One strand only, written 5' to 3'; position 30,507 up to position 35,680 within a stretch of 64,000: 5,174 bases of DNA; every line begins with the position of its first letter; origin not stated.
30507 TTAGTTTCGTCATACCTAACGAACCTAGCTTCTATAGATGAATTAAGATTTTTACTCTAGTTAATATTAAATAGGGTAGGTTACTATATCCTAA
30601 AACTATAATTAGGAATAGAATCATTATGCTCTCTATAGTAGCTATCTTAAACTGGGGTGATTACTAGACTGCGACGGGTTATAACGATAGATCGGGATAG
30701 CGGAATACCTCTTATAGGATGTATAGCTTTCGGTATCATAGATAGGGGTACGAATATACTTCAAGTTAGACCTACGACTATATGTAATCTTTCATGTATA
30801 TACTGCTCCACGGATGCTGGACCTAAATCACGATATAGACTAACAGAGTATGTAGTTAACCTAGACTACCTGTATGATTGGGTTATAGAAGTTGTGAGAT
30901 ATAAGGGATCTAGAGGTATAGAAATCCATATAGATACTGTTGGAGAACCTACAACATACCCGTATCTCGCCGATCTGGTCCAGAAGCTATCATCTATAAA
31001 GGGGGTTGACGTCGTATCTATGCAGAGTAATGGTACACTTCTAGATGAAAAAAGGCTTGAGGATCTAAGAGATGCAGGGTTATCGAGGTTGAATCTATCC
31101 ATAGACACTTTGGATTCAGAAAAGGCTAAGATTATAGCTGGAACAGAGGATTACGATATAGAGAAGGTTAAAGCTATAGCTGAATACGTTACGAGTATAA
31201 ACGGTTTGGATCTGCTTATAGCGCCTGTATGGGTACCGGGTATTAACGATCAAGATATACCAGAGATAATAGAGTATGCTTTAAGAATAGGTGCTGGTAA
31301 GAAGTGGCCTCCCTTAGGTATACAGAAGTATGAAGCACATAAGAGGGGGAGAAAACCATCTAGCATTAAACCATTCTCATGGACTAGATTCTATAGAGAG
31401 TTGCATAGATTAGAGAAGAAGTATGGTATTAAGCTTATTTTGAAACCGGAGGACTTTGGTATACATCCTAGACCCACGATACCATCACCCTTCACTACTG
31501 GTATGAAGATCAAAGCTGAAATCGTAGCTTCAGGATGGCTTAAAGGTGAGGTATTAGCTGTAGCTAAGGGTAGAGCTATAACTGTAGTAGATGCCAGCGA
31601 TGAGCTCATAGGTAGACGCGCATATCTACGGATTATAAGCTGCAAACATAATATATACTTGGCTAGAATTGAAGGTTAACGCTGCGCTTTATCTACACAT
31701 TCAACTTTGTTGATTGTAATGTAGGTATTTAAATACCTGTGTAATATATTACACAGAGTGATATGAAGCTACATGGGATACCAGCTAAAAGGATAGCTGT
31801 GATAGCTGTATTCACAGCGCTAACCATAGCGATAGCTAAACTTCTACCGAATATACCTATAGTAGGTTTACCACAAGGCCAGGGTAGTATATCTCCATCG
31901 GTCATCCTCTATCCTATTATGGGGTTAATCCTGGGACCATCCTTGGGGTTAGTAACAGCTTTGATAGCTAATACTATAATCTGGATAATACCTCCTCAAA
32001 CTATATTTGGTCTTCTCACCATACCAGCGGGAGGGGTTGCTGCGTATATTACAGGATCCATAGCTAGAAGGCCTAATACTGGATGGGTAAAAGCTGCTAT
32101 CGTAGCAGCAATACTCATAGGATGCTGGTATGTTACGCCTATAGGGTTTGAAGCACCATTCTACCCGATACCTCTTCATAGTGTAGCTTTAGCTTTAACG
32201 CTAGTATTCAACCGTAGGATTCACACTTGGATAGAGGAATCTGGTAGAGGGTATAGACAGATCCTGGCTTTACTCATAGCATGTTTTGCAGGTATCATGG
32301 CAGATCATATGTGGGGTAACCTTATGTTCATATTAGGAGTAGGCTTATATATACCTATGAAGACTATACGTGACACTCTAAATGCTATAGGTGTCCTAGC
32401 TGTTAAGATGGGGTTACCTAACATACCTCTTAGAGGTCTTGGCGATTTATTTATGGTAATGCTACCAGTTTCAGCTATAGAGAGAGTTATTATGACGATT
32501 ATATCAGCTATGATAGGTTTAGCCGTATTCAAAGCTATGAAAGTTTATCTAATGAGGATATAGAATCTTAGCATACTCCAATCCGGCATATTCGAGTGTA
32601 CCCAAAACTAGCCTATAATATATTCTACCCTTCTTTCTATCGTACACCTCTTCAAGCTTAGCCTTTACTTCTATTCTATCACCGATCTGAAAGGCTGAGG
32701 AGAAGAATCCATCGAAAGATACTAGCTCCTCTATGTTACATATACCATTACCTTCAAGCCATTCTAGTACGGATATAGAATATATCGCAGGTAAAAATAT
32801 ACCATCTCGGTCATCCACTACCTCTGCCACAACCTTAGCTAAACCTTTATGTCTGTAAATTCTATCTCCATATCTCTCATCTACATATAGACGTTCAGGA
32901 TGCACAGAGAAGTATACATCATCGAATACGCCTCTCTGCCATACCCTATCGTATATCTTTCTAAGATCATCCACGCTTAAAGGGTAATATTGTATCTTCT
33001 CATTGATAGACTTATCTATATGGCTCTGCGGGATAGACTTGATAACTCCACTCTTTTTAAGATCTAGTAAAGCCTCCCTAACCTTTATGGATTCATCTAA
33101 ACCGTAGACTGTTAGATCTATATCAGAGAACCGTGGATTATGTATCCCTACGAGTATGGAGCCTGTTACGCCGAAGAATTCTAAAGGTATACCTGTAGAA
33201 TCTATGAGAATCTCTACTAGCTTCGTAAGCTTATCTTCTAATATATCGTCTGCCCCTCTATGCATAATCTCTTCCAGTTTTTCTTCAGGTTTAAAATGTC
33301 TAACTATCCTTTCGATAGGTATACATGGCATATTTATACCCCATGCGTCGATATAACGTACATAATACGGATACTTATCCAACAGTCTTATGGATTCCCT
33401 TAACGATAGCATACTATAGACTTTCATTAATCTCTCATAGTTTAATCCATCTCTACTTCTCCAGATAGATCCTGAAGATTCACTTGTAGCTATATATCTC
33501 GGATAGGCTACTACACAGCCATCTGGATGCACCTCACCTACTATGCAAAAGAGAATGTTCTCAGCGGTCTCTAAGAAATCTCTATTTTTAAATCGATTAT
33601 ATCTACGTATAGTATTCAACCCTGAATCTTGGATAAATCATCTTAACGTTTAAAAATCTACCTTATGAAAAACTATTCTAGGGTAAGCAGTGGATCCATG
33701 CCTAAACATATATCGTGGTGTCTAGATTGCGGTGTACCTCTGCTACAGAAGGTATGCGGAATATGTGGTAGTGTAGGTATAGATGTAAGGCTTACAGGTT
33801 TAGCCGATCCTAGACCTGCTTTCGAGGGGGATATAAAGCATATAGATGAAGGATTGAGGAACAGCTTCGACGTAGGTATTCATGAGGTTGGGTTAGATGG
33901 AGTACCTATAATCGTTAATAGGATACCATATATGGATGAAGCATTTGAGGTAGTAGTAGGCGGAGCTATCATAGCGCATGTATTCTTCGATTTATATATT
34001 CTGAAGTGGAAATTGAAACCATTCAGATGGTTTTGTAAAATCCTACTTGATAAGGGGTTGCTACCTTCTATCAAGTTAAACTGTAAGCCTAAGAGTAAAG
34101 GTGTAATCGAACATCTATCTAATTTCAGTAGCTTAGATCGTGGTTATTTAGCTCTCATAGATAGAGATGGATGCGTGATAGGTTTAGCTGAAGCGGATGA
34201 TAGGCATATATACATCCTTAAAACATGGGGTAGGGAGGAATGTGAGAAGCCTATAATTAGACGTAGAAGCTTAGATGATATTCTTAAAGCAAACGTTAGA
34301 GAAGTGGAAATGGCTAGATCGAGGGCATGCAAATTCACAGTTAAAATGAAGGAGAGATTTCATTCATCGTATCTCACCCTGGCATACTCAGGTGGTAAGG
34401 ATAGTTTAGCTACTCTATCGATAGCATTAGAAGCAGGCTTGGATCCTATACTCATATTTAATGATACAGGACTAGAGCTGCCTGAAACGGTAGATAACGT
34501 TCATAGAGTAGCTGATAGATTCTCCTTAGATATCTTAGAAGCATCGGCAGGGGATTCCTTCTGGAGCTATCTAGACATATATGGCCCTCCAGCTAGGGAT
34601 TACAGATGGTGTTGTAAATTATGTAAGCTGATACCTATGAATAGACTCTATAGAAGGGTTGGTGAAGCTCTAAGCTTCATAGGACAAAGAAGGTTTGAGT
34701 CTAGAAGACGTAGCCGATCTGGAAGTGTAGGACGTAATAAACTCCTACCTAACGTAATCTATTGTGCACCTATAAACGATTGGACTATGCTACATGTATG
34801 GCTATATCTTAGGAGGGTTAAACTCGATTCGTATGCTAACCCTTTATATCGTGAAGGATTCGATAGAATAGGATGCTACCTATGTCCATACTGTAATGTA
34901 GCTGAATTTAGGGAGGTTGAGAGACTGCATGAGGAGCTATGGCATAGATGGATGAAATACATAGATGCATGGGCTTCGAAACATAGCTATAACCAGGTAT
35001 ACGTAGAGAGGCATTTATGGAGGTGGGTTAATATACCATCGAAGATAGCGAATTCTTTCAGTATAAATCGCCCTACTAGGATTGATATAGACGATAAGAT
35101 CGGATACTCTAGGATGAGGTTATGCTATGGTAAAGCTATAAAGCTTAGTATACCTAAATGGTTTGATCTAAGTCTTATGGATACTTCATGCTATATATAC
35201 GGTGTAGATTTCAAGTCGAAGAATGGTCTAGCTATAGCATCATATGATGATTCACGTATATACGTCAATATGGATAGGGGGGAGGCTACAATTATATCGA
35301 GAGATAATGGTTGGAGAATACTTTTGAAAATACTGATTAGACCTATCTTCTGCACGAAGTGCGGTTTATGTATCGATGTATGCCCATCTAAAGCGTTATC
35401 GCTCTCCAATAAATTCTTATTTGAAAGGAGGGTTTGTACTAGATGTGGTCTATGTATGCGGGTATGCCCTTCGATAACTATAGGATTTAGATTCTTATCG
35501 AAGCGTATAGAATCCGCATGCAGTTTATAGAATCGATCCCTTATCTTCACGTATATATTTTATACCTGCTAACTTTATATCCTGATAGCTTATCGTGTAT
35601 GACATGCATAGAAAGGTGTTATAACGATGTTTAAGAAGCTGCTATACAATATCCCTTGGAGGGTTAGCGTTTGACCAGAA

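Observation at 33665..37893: Orphan [NiFe]-hydrogenase large subunit without a small subunit, next to a PAPS-reductase/ferredoxin fusion protein and MoaA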

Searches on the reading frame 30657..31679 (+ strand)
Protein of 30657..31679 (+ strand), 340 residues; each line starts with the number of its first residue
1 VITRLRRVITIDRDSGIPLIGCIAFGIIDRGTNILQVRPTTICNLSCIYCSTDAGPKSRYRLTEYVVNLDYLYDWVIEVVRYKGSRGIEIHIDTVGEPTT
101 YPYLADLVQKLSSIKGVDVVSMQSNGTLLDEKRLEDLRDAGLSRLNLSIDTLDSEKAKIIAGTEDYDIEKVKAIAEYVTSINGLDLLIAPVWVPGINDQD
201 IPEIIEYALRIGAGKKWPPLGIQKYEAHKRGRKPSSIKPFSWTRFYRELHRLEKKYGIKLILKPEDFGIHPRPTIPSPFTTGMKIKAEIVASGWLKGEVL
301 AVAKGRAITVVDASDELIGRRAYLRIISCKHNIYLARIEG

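Call 3: search_protein_families(library=pfam, proteins=[window:30657-31679:+], max_evalue=0.01)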
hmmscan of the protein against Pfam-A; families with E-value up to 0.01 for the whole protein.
window:30657-31679:+ (340 aa): 1 family
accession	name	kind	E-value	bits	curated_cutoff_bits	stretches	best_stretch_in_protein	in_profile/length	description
PF04055.27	Radical_SAM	-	1.7e-24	87.3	29.5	1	38-207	2-165/166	Radical SAM superfamily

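Call 4: search_protein_families(library=ncbifam, proteins=[window:30657-31679:+], max_evalue=0.01)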
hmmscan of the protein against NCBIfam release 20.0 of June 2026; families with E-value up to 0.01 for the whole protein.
window:30657-31679:+ (340 aa): 46 families (the best 25 are shown)
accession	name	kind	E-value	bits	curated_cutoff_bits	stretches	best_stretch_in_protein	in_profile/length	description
TIGR02666.1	moaA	equivalog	3.3e-24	85.5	284.05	1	30-209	7-181/336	GTP 3',8-cyclase MoaA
NF001199.0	PRK00164.2-1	equivalog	5.2e-22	78.4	231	1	32-210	11-177/308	GTP 3',8-cyclase MoaA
TIGR02668.1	moaA_archaeal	equivalog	1.3e-19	70.4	325.25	1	33-209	10-174/303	GTP 3',8-cyclase MoaA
NF045646.2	rSAM_Se_TrsS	equivalog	1.8e-15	56.5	490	1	40-210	93-253/441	radical SAM (seleno)protein TrsS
TIGR04311.1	rSAM_Geo_metal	subfamily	2.4e-13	49.9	400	1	35-174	5-138/423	radical SAM/SPASM family putative metalloenzyme maturase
TIGR04317.1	W_rSAM_matur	equivalog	9.5e-13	48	380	1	35-208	6-171/349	tungsten cofactor oxidoreductase radical SAM maturase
NF045702.1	rSAM_GDGT_ether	equivalog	4.5e-12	45.4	450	1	32-209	85-254/486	tetraether lipid synthase Tes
TIGR02109.1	PQQ_syn_pqqE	equivalog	3.4e-11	42.7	381.35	1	40-214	14-175/358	pyrroloquinoline quinone biosynthesis protein PqqE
TIGR04055.1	rSAM_NirJ2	equivalog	3.7e-10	39.9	500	1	39-213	6-166/326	putative heme d1 biosynthesis radical SAM protein NirJ2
TIGR04347.1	pseudo_SAM_Halo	equivalog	4.7e-09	36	525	1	39-164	44-158/390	TIGR04347 family pseudo-SAM/SPASM protein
NF038332.1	rSAM_rare_HxsC4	exception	2.3e-08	33.6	500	1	34-155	15-128/335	radical SAM protein HxsC4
NF038283.1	viperin_w_prok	equivalog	3e-08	33.2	180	1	40-183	9-153/281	viperin family antiviral radical SAM protein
TIGR04545.1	rSAM_ahbD_hemeb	equivalog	3.3e-08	33.4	500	1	40-214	7-168/339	heme b synthase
TIGR04303.1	GeoRSP_rSAM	equivalog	5.4e-08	32.8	400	1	95-250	56-205/325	GeoRSP system radical SAM/SPASM protein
TIGR04167.1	rSAM_SeCys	equivalog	6.8e-07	28.8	300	1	31-139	6-103/303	arsenosugar biosynthesis radical SAM (seleno)protein ArsS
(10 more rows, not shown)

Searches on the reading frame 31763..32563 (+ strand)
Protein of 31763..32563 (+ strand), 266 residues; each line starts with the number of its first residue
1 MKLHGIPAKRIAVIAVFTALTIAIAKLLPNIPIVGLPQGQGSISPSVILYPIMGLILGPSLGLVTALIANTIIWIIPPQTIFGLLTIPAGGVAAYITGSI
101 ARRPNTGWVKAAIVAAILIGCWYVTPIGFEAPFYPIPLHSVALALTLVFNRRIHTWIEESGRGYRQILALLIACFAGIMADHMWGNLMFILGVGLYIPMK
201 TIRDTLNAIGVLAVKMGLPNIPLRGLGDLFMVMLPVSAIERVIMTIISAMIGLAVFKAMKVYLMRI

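Call 3: search_protein_families(library=pfam, proteins=[window:31763-32563:+], max_evalue=0.01)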
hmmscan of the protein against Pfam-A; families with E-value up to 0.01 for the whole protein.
window:31763-32563:+ (266 aa): 2 families
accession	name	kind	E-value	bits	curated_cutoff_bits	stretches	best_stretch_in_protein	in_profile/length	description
PF12822.12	ECF_trnsprt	-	6.6e-07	29.9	30.7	1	9-251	1-164/169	ECF transporter, substrate-specific component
PF07155.17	ECF-ribofla_trS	-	1e-06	29.3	26.7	1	8-122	4-117/172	ECF-type riboflavin transporter, S component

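Call 4: search_protein_families(library=ncbifam, proteins=[window:31763-32563:+], max_evalue=0.01)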
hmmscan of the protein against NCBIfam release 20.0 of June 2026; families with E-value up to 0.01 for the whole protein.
window:31763-32563:+ (266 aa): 1 family
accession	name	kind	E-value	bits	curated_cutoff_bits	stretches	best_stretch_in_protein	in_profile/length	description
TIGR04518.1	ECF_S_folT_fam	subfamily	0.00025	20.9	60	0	9-132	5-91/163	folate family ECF transporter S component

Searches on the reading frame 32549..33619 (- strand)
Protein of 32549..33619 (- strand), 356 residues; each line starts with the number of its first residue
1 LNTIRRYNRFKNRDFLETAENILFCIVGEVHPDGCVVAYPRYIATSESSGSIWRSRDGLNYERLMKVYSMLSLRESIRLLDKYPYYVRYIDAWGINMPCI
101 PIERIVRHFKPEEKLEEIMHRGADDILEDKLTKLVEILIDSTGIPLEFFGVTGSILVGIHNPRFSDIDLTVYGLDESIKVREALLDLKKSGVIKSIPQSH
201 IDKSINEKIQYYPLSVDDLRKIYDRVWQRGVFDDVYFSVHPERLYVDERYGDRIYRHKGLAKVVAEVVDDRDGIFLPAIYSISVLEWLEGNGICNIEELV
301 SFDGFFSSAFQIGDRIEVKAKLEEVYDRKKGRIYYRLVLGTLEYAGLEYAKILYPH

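Call 3: search_protein_families(library=pfam, proteins=[window:32549-33619:-], max_evalue=0.01)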
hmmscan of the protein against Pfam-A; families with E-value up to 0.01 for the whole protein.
window:32549-33619:- (356 aa): 1 family
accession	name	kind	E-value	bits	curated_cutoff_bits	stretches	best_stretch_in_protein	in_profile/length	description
PF01909.29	NTP_transf_2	-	0.00085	20.1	21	1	149-210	17-78/93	Nucleotidyltransferase domain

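Call 4: search_protein_families(library=ncbifam, proteins=[window:32549-33619:-], max_evalue=0.01)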
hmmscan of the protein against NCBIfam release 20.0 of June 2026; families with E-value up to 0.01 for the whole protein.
window:32549-33619:- (356 aa): 0 families

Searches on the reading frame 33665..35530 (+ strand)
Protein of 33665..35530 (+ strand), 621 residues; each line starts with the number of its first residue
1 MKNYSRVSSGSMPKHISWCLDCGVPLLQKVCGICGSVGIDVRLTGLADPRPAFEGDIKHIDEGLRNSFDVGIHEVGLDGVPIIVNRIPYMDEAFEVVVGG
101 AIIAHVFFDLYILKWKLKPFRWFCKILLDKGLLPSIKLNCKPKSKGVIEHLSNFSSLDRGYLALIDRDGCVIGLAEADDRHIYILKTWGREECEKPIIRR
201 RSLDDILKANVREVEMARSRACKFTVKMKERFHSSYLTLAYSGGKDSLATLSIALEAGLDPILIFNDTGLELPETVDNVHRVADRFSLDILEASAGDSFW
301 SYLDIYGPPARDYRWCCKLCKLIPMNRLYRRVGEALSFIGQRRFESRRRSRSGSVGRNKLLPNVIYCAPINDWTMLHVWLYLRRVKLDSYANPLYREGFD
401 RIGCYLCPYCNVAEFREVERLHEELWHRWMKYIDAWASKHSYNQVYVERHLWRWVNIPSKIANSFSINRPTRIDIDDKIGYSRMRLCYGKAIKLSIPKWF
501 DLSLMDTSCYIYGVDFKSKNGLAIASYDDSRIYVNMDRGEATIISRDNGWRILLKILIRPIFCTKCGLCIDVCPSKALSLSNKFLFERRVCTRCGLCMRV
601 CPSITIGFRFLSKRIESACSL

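Call 3: search_protein_families(library=pfam, proteins=[window:33665-35530:+], max_evalue=0.01)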
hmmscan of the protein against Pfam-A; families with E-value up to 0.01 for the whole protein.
window:33665-35530:+ (621 aa): 11 families
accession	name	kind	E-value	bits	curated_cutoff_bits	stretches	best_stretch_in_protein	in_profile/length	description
PF01507.26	PAPS_reduct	-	5.8e-39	134.3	22.5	1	238-408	3-173/175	Phosphoadenosine phosphosulfate reductase domain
PF13237.11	Fer4_10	-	4.5e-07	30.1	25.5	2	556-602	2-53/53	4Fe-4S dicluster domain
PF12838.12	Fer4_7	-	6.1e-07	30.2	27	1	563-603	2-50/52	4Fe-4S dicluster domain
PF00037.32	Fer4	-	5.1e-06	26.5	21.1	2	562-578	7-23/24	4Fe-4S binding domain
PF13187.11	Fer4_9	-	7.7e-06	26.3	27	2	563-603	2-49/52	4Fe-4S dicluster domain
PF12797.12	Fer4_2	-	0.00013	22.2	24.5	2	584-603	3-22/22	4Fe-4S binding domain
PF12837.12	Fer4_6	-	0.00041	20.6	25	1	587-603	5-21/24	4Fe-4S binding domain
PF13484.11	Fer4_16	-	0.0014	19.8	30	1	563-588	2-26/66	4Fe-4S double cluster binding domain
PF14697.11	Fer4_21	-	0.0014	19.2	35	1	562-603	7-53/59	4Fe-4S dicluster domain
PF25160.1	LdpA_Fe-S-bd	-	0.0039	17.4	27.6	1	563-606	5-43/49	LdpA Fe-S cluster-binding domain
PF12798.12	Fer4_3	-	0.0048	18.1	27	1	563-577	1-15/15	4Fe-4S binding domain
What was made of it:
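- Checked: 33665-35530(+) has a PAPS_reduct domain (residues 238-408, E 5.8e-39) and a C-terminal 2x[4Fe-4S] ferredoxin domain (residues 556-603; call 3).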

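Call 4: search_protein_families(library=ncbifam, proteins=[window:33665-35530:+], max_evalue=0.01)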
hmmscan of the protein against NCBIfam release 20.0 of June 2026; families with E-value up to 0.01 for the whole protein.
window:33665-35530:+ (621 aa): 58 families (the best 25 are shown)
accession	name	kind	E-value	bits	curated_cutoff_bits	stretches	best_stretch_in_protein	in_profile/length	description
NF010368.0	PRK13795.1-3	equivalog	3.6e-106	355.9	588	2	195-604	208-630/635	hypothetical protein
NF010367.0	PRK13795.1-2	equivalog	1.1e-103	347.8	456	1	15-603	11-581/584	hypothetical protein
NF010369.0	PRK13795.1-4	equivalog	9.9e-94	314.7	1086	1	15-606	13-624/633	hypothetical protein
NF010366.0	PRK13795.1-1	equivalog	6.2e-90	302.2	745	2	12-462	34-498/667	hypothetical protein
NF006327.0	PRK08557.1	equivalog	1.4e-54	185.5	366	1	82-462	31-404/415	hypothetical protein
NF006351.0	PRK08576.1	equivalog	5.9e-33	114.1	290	1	192-418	196-412/436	hypothetical protein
NF002537.0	PRK02090.1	equivalog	1.5e-17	64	154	1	214-407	21-212/244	phosphoadenylyl-sulfate reductase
TIGR02055.1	APS_reductase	subfamily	7.1e-15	55.3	235.3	1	255-408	14-168/194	adenylylsulfate reductase, thioredoxin dependent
TIGR00434.1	cysH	subfamily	7e-14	52.2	165.1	1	237-408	16-188/214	phosophoadenylyl-sulfate reductase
NF005316.0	PRK06850.1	equivalog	1.2e-08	34.2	536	1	294-385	109-214/505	hypothetical protein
TIGR03183.1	DNA_S_dndC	equivalog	1.3e-08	34.2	290.4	1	291-385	90-200/447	DNA phosphorothioation system sulfurtransferase DndC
TIGR02057.1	PAPS_reductase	equivalog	1.6e-08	34.8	254.2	1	244-405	34-196/224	phosphoadenosine phosphosulfate reductase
NF040684.1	PorD_Arch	equivalog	1.6e-08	34.5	120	1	540-606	12-79/85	pyruvate synthase subunit PorD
NF038196.1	ferrodoxin_EFR1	subfamily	1e-07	32.3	75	1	563-608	186-231/242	EFR1 family ferrodoxin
NF058577.1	FdxA_fam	equivalog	3.6e-07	30.3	65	1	563-602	9-49/52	4Fe-4S ferredoxin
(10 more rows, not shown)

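Call 32: search_protein_representatives(protein=window:33665-35530:+)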
Query: 621 residues. Proteins with E-value up to 0.001 (for the whole library): 3204; up to 1e-10: 916; up to 1e-30: 282. The best 150 are listed.
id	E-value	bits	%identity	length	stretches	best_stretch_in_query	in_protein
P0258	0.0e+00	1077.4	72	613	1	13-620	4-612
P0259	6.6e-130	450.9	41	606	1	16-605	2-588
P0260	3.3e-120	418.9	38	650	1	11-606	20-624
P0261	4.8e-104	365.5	40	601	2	17-461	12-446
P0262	1.4e-103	364.0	33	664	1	17-605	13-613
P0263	1.6e-103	363.7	35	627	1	15-608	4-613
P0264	9.7e-103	361.2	39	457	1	17-462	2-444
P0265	6.9e-102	358.3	36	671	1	16-604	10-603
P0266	8.9e-101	354.7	39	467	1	16-459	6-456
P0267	5.1e-99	348.9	39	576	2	15-463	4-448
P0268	1.8e-98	347.0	36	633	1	15-604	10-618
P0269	6.8e-98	345.1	36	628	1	15-605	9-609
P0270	1.7e-97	343.9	36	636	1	15-612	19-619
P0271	7.8e-96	338.4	34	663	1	15-606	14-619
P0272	8.0e-96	338.3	35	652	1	15-604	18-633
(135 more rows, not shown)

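Call 34: find_related_loci(query=A1, collection=metagenome_contigs, flank=5000)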
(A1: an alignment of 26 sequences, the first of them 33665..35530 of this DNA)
Query A1 (621 aa) in metagenome_contigs; peptide patterns used: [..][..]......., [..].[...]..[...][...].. (x = any residue, [..] = any of these).
600 stretches matched a pattern (row limit reached: there are more); 420 encode a relative of the query (tblastn E <= 1e-3); the best 80 are kept; 80 distinct loci.
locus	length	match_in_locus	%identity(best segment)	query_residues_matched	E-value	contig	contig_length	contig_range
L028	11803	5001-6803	41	16-617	7e-140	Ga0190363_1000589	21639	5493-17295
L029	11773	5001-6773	33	18-602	2e-107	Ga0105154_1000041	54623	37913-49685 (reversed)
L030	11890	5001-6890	34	6-616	6e-107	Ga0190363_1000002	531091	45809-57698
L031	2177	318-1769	36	11-499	6e-107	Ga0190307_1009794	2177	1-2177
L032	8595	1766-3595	33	15-610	3e-100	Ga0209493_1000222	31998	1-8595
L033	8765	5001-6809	32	15-602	1e-99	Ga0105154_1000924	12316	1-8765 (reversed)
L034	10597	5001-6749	34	4-610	2e-99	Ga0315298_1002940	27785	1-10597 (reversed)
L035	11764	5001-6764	36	18-602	1e-98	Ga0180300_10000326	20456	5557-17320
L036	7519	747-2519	32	18-602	3e-96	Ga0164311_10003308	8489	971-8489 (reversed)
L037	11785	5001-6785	35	14-602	4e-96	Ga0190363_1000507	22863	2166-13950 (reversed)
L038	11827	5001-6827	33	15-609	2e-95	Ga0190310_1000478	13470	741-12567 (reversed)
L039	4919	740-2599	34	15-604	2e-95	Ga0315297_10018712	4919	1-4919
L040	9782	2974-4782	33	16-602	2e-94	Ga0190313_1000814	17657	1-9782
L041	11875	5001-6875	32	7-604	3e-94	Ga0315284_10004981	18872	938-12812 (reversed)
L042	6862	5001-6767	33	5-602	3e-94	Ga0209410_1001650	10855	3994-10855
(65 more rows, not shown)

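Call 36: search_solved_structures(query=window:33665-35530:+, max_evalue=0.001)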
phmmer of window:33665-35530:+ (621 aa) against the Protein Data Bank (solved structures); distinct sequences matched with E-value up to 0.001: 20.
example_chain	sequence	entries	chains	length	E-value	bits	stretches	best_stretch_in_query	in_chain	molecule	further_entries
9sw6_G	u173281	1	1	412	2.1e-12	49.4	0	555-611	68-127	Polyferredoxin protein MvhB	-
7zc6_B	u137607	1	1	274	2.6e-09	39.2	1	561-606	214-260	RnfB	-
7lhr_A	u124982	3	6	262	3.2e-08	35.6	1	251-408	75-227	Phosphoadenosine phosphosulfate reductase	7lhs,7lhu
9bt4_G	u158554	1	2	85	2.5e-07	32.7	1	541-606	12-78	Pyruvate:Ferredoxin Oxidoreductase, subunit delta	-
7t2r_B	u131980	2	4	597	6.7e-06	27.9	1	553-607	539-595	NiFe hydrogenase subunit B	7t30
7npa_A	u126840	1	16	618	1e-05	27.3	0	560-608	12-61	Coenzyme F420-dependent sulfite reductase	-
9sfi_O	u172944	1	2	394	2.2e-05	26.2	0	555-602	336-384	Ferredoxin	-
1bqx_A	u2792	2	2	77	2.2e-05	26.2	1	556-606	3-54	PROTEIN (FERREDOXIN) | FERREDOXIN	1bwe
7bkb_K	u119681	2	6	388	3.7e-05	25.5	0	578-606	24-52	Formylmethanofuran dehydrogenase, subunit F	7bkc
1sur_A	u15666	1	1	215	4.3e-05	25.3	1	239-403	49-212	PAPS REDUCTASE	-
2o8v_A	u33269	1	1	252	5.8e-05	24.8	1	239-403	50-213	Phosphoadenosine phosphosulfate reductase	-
9sw6_H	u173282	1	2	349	8.2e-05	24.3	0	558-610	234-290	Tungsten formylmethanofuran dehydrogenase, subunit F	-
9bov_B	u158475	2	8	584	0.00015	23.5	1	552-602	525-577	NADH dehydrogenase (Quinone)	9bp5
7np8_A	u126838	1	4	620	0.0002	23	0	562-603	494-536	Coenzyme F420-dependent sulfite reductase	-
9g03_E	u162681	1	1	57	0.00021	23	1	563-602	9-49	Ferredoxin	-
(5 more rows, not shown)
